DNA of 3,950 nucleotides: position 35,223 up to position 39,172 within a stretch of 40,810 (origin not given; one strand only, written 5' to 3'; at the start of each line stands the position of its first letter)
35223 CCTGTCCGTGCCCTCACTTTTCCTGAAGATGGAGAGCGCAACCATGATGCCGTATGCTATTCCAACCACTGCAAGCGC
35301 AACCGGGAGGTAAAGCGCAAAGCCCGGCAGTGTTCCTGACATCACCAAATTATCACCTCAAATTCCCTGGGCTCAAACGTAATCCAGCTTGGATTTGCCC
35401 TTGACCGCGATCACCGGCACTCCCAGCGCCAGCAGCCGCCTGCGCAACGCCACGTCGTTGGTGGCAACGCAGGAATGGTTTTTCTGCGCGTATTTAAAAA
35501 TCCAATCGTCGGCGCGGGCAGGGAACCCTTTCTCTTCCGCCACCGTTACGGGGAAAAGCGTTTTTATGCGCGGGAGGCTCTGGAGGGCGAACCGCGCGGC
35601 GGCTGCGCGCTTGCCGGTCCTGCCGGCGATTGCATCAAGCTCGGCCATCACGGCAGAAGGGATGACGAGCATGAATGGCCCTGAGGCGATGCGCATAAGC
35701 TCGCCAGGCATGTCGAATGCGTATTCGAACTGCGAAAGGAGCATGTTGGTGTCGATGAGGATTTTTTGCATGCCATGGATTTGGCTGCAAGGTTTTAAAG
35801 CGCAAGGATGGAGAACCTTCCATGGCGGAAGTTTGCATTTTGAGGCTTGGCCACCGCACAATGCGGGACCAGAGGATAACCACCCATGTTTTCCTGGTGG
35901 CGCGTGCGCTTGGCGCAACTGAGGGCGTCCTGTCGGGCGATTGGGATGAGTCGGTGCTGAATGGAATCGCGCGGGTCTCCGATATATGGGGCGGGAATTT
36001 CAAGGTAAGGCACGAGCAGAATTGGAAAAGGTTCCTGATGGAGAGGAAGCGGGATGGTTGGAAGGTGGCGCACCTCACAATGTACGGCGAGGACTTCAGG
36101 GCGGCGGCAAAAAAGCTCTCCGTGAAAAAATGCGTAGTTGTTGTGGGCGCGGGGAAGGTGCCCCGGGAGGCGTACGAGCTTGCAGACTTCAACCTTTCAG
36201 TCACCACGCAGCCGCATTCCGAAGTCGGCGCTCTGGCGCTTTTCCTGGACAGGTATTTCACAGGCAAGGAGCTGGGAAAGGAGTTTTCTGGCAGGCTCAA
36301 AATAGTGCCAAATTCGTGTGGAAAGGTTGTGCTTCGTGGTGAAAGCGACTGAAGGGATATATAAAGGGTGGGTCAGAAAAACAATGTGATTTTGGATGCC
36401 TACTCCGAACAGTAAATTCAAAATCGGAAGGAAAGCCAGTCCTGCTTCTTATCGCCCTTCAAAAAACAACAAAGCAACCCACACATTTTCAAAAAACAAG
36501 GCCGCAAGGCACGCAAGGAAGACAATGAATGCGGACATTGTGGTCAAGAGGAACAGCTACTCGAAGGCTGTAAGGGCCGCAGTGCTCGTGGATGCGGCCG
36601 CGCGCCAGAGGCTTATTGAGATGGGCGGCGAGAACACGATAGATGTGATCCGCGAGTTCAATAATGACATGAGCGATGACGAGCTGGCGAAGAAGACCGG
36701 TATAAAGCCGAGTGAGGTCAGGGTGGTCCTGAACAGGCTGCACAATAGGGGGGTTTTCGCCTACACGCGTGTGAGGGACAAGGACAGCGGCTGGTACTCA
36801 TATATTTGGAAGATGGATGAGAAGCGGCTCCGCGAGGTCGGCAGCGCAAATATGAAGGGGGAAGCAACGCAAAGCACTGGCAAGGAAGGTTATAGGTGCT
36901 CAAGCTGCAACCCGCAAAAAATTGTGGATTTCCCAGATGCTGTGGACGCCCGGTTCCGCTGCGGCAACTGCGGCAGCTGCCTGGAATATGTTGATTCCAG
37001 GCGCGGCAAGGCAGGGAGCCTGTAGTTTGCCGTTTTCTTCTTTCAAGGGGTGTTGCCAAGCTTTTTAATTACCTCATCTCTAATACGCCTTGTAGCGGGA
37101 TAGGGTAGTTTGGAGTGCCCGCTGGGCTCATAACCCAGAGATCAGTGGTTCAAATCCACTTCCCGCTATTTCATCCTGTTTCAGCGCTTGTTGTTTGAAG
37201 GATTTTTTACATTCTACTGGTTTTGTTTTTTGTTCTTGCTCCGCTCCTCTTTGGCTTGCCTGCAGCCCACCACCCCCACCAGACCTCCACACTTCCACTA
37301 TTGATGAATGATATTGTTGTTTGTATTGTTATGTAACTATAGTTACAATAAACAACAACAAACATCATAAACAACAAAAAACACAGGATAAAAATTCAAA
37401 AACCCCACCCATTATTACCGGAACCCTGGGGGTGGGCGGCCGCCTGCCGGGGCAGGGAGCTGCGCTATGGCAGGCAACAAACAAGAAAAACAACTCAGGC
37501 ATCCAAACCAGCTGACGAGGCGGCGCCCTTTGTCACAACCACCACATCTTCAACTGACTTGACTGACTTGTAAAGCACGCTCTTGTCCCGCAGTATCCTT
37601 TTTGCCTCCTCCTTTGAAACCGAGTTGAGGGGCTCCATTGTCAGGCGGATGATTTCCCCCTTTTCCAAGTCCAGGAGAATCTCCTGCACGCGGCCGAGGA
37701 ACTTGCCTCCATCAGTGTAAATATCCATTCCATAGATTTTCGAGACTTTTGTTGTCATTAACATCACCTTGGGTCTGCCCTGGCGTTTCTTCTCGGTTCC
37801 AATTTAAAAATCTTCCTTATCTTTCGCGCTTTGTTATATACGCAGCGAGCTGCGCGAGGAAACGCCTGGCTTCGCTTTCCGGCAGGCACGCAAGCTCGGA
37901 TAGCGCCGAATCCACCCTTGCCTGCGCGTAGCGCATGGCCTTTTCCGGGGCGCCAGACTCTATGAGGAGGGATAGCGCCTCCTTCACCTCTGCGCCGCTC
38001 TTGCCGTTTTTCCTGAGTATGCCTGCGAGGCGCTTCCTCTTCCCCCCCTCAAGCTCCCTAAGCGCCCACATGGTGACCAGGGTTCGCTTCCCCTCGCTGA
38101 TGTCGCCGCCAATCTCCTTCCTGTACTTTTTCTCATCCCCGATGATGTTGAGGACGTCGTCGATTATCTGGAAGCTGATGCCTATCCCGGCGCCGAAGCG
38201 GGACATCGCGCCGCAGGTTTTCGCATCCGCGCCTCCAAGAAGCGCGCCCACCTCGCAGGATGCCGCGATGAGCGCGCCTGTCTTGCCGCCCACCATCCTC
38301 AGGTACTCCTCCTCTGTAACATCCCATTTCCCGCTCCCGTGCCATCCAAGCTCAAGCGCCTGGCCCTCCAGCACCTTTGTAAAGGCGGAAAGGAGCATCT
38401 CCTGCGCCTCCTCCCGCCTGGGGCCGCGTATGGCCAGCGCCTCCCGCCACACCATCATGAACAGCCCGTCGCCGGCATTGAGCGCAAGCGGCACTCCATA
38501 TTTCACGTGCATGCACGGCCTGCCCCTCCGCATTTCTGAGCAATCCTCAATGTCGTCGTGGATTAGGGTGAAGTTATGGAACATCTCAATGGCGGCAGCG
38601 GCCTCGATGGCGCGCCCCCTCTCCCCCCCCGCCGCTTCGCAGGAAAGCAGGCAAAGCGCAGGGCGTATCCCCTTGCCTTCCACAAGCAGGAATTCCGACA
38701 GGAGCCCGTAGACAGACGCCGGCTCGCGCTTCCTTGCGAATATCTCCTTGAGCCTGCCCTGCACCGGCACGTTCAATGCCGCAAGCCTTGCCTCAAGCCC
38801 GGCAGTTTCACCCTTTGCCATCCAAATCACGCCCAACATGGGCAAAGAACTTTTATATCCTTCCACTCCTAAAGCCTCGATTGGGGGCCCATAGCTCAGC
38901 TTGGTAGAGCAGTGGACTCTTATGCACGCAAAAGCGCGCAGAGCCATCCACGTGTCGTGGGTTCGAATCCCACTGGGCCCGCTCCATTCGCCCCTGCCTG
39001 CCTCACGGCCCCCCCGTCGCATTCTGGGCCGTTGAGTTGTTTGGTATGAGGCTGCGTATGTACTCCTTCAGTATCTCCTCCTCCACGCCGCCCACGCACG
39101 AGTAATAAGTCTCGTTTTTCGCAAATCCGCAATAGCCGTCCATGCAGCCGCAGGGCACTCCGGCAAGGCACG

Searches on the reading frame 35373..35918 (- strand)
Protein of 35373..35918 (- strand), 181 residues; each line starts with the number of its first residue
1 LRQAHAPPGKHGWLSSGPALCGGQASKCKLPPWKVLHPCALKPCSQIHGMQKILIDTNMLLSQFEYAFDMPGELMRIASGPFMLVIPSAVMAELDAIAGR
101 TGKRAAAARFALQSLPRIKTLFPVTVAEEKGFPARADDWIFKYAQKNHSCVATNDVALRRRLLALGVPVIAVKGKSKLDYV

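Call 4: search_protein_families(library=pfam, max_evalue=0.01, proteins=[window:35373-35918:-])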
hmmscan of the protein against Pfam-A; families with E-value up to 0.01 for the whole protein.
window:35373-35918:- (181 aa): 3 families
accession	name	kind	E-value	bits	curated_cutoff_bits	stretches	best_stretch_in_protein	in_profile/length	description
PF18477.7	PIN_9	-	2.5e-16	60.4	26.3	1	53-175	1-116/116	PIN like domain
PF13638.12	PIN_4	-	8.4e-06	26.6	21.9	1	54-169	2-128/132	PIN domain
PF02639.20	DUF188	-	0.005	16.9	24.3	1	134-175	39-79/130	Uncharacterized BCR, YaiI/YqxD family COG1671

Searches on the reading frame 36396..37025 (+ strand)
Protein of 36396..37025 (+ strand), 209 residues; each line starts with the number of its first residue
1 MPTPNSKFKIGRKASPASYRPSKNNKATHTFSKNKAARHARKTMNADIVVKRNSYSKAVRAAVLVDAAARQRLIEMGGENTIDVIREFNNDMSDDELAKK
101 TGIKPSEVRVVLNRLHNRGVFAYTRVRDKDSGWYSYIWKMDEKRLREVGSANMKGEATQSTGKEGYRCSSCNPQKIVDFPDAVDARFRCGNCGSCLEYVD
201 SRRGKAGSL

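Call 92: search_protein_families(library=pfam, max_evalue=0.001, proteins=[window:36396-37025:+])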
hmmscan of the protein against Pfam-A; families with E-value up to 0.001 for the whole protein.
window:36396-37025:+ (209 aa): 1 family
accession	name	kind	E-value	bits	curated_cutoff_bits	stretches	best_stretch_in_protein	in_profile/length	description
PF02002.24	TFIIE_alpha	-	3.5e-13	49.8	22.9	1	77-148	11-84/105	TFIIE alpha subunit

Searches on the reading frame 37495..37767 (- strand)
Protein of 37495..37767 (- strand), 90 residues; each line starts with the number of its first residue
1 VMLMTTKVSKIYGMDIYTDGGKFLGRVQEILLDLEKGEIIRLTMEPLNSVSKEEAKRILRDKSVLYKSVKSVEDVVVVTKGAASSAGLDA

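Call 92: search_protein_families(library=pfam, max_evalue=0.001, proteins=[window:37495-37767:-])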
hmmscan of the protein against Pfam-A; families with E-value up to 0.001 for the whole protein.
window:37495-37767:- (90 aa): 1 family
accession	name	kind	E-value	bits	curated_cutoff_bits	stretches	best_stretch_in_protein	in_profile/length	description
PF05239.21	PRC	-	2.3e-08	34.4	21.2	1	8-80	6-73/78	PRC-barrel domain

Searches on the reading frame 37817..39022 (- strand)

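Call 92: search_protein_families(library=pfam, max_evalue=0.001, proteins=[window:37817-39022:-])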
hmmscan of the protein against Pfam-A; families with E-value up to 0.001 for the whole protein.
window:37817-39022:- (401 aa): 1 family
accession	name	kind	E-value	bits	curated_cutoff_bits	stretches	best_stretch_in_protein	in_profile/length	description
PF00348.22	polyprenyl_synt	-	3e-64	217.1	27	1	109-352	9-250/251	Polyprenyl synthetase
